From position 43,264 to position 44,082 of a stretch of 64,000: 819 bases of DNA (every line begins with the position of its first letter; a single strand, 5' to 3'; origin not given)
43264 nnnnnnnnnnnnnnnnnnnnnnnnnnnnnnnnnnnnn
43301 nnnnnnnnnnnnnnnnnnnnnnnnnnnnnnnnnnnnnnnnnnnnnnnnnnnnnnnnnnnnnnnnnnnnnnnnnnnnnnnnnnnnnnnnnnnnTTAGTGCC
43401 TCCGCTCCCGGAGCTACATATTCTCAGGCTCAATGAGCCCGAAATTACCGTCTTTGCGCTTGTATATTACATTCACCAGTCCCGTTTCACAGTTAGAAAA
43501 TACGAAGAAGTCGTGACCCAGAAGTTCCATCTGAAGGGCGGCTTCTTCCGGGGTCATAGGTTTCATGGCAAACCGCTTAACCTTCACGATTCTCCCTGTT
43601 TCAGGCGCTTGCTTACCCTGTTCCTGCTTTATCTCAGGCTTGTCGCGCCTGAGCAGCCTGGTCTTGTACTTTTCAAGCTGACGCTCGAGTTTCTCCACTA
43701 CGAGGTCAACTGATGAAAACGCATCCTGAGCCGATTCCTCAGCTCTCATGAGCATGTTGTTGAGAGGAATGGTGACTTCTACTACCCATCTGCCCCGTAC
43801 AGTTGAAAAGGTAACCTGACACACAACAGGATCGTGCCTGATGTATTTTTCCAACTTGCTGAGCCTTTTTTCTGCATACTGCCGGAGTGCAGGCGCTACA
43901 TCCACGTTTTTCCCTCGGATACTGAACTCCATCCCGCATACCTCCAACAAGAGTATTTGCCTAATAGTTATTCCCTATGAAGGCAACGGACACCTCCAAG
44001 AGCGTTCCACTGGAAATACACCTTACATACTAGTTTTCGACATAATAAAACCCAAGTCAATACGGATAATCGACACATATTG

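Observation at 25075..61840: Window-wide pattern: many independent short tandem-repeat arrays, mostly with unit lengths divisible by 3, sitting in 5' regions or gene termini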

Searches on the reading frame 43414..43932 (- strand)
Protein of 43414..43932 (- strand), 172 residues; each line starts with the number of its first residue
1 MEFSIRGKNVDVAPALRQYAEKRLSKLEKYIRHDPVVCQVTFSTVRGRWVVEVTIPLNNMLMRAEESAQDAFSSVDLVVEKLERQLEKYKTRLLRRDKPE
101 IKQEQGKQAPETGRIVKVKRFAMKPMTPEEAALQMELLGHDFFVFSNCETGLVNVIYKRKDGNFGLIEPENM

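Call 22: find_encoding_contigs(protein=window:43414-43932:-, flank=10000, max_places=10)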
Protein window:43414-43932:- (172 aa): 23 contigs read that carry it; 10 places shown.
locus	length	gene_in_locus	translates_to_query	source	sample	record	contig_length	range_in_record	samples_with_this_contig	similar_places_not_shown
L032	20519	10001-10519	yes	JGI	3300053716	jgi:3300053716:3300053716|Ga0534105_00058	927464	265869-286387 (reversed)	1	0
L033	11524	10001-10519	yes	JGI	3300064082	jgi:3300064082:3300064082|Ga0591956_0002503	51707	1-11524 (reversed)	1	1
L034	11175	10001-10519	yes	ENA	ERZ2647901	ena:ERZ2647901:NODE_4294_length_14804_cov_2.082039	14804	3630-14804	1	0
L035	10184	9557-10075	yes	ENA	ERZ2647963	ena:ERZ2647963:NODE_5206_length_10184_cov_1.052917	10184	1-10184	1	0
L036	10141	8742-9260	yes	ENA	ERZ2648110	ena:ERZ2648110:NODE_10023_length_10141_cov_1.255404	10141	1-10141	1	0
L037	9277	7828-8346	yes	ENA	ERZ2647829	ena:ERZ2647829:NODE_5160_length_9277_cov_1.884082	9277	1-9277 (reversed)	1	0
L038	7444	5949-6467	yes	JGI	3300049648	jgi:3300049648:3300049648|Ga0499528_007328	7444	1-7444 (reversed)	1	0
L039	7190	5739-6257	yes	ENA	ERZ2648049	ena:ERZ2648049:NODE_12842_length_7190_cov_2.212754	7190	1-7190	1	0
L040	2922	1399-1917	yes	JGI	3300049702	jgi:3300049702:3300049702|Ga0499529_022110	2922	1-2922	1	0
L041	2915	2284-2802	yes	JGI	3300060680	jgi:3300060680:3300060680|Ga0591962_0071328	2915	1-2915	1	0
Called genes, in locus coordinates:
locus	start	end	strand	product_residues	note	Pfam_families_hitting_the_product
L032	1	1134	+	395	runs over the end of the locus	PF00438:S-AdoMet_synt_N, PF02772:S-AdoMet_synt_M, PF02773:S-AdoMet_synt_C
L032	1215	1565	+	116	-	-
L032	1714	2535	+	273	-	PF18912:DZR_2 (faint), PF00156:Pribosyltran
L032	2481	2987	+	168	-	-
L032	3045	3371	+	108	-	PF04316:FlgM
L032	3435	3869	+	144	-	PF05130:FlgN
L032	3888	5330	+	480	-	PF00460:Flg_bb_rod (weak), PF22638:FlgK_D1, PF06429:Flg_bbr_C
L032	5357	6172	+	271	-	PF00669:Flagellin_N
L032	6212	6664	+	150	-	PF02623:FliW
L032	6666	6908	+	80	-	PF02599:CsrA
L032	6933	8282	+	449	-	PF02465:FliD_N, PF07196:Flagellin_IN (weak), PF07195:FliD_C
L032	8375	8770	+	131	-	PF02561:FliS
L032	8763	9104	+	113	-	PF05400:FliT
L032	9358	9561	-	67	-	PF00313:CSD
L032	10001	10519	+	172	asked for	PF02482:Ribosomal_S30AE, PF16321:Ribosom_S30AE_C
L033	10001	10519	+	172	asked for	PF02482:Ribosomal_S30AE, PF16321:Ribosom_S30AE_C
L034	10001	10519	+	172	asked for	PF02482:Ribosomal_S30AE, PF16321:Ribosom_S30AE_C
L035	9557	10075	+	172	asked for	PF02482:Ribosomal_S30AE, PF16321:Ribosom_S30AE_C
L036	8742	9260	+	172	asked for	PF02482:Ribosomal_S30AE, PF16321:Ribosom_S30AE_C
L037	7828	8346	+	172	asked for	PF02482:Ribosomal_S30AE, PF16321:Ribosom_S30AE_C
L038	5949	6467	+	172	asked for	PF02482:Ribosomal_S30AE, PF16321:Ribosom_S30AE_C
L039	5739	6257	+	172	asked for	PF02482:Ribosomal_S30AE, PF16321:Ribosom_S30AE_C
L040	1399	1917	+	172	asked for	PF02482:Ribosomal_S30AE, PF16321:Ribosom_S30AE_C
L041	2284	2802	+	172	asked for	PF02482:Ribosomal_S30AE, PF16321:Ribosom_S30AE_C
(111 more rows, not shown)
